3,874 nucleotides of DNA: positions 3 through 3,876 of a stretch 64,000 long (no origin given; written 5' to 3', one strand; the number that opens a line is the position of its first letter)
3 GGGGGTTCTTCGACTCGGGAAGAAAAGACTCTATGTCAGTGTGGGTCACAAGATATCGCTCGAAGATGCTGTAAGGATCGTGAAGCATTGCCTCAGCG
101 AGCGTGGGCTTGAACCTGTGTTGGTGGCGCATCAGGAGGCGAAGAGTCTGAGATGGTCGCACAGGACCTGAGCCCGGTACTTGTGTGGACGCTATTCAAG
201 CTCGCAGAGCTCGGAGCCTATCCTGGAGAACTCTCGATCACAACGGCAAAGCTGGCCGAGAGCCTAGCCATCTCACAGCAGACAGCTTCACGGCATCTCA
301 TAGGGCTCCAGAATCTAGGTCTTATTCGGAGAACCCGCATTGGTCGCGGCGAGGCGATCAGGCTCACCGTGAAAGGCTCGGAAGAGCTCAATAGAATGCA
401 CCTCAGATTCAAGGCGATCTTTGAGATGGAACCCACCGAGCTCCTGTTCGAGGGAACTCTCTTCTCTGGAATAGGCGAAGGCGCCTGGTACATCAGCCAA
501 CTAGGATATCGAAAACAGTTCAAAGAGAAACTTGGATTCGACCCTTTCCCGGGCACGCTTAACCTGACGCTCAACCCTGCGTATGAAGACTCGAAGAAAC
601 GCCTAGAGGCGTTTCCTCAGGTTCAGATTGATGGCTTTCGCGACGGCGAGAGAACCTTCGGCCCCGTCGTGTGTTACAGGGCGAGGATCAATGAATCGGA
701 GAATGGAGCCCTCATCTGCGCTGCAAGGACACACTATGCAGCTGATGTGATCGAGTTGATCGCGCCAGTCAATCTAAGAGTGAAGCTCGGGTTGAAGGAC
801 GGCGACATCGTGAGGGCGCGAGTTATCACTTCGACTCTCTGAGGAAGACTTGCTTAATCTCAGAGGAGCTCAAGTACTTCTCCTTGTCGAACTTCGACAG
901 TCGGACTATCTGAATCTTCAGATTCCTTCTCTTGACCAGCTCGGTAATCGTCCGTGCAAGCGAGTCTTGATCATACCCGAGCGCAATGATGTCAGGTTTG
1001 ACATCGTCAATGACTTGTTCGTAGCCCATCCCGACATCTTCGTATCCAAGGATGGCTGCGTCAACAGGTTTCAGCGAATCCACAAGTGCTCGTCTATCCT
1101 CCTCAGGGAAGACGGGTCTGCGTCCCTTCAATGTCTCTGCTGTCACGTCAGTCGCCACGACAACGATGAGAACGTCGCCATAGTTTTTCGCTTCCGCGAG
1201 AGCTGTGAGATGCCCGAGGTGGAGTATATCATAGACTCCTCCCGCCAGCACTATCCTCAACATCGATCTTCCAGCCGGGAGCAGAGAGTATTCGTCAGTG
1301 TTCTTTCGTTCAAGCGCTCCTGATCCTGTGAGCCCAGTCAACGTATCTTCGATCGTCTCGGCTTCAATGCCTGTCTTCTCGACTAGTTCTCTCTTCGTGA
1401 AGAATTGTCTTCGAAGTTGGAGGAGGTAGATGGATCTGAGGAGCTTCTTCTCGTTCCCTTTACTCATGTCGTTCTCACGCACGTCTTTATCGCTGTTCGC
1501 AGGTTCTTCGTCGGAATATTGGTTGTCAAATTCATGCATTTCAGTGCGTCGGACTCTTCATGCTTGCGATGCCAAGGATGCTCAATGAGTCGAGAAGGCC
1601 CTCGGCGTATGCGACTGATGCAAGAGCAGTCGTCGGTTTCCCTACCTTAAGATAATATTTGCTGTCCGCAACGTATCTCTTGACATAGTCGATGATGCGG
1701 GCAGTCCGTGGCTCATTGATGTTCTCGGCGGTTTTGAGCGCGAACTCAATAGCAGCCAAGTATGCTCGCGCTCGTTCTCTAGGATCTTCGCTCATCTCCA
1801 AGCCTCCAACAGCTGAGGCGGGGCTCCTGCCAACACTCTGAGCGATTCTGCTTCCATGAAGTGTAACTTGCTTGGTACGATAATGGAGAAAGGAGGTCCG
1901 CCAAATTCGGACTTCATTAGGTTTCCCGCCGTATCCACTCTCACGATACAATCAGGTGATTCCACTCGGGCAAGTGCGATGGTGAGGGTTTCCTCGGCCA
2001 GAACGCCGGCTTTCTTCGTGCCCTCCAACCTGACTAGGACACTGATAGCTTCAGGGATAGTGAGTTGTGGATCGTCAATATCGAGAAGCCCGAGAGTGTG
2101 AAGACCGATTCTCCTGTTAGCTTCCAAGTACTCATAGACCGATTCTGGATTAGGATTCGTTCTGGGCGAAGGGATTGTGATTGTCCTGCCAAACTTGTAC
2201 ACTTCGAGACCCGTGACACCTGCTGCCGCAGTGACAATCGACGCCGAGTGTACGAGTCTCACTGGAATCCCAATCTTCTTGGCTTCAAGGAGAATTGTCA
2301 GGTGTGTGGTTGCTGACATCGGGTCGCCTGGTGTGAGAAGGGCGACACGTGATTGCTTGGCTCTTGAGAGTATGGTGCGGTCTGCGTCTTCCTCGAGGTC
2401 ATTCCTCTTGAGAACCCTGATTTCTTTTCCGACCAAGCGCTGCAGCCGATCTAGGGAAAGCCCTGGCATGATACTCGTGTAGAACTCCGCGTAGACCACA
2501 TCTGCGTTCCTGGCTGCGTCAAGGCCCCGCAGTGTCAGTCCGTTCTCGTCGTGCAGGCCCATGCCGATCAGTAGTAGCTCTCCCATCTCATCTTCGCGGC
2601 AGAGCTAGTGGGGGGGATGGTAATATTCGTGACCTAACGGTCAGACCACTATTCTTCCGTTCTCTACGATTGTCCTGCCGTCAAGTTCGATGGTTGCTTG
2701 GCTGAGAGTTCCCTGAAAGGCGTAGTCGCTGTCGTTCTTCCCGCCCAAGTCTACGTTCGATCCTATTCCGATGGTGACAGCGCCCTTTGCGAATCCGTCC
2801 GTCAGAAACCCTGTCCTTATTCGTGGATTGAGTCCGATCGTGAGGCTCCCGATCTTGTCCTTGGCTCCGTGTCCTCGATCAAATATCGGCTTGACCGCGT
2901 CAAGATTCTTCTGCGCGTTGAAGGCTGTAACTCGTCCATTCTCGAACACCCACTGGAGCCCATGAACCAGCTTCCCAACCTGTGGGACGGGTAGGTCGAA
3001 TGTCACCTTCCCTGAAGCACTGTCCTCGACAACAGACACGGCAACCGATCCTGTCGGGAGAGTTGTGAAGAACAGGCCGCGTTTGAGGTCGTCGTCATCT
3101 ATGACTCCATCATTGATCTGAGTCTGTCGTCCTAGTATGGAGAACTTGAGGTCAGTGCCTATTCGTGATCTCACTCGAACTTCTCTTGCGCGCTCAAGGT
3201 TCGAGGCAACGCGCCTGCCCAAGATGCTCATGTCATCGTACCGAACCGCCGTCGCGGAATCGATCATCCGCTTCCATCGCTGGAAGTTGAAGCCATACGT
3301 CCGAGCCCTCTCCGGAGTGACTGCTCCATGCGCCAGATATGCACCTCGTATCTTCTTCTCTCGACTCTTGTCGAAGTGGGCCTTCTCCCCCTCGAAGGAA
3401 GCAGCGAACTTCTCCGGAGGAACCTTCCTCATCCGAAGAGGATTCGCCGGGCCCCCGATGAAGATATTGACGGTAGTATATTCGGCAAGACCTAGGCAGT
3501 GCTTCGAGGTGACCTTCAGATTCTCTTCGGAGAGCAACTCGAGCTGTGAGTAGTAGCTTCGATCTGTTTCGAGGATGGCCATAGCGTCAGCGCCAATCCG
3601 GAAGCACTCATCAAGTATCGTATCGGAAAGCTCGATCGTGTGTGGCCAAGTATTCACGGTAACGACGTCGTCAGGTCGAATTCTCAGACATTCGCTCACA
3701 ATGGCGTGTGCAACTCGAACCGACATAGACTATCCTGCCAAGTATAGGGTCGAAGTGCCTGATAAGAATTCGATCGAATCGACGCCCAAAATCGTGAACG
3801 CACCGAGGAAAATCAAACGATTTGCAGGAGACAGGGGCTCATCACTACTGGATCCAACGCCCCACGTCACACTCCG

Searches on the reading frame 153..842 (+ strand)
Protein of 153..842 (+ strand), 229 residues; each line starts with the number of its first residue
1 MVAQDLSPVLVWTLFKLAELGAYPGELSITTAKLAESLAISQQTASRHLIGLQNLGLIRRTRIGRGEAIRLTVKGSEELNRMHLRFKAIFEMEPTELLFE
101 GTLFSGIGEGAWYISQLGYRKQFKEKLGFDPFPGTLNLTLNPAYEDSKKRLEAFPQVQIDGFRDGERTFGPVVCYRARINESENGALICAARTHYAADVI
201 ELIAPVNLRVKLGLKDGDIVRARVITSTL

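Call 85: search_protein_families(library=pfam, proteins=[window:153-842:+], max_evalue=0.001)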
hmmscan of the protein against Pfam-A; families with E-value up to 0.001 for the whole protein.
window:153-842:+ (229 aa): 5 families
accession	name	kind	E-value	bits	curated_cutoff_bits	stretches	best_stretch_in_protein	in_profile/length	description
PF01982.22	CTP-dep_RFKase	-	3.7e-41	140.3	25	1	104-223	2-120/121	Domain of unknown function DUF120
PF12802.13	MarR_2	-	1.1e-05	26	27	1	17-62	11-54/61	MarR family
PF13545.12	HTH_Crp_2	-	3.3e-05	24.2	27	1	25-65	19-57/70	Crp-like helix-turn-helix domain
PF08220.18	HTH_DeoR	-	0.00047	20.3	21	1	28-62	14-48/57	DeoR-like helix-turn-helix domain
PF01047.28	MarR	-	0.0008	19.7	24.6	0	28-62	17-51/59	MarR family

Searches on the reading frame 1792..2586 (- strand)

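Call 85: search_protein_families(library=pfam, proteins=[window:1792-2586:-], max_evalue=0.001)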
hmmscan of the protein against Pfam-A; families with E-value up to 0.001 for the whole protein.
window:1792-2586:- (264 aa): 1 family
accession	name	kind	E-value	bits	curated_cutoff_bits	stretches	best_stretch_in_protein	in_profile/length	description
PF00590.25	TP_methylase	-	8.7e-21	75.3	27.8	1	4-194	2-191/212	Tetrapyrrole (Corrin/Porphyrin) Methylases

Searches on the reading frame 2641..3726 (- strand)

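Call 19: search_protein_families(library=pfam, proteins=[window:2641-3726:-], max_evalue=0.0001)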
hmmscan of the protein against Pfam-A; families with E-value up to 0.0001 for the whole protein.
window:2641-3726:- (361 aa): 1 family
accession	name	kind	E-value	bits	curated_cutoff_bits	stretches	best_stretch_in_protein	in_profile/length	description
PF02073.20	Peptidase_M29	-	4.1e-20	72.4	27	1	5-289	8-310/406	Thermophilic metalloprotease (M29)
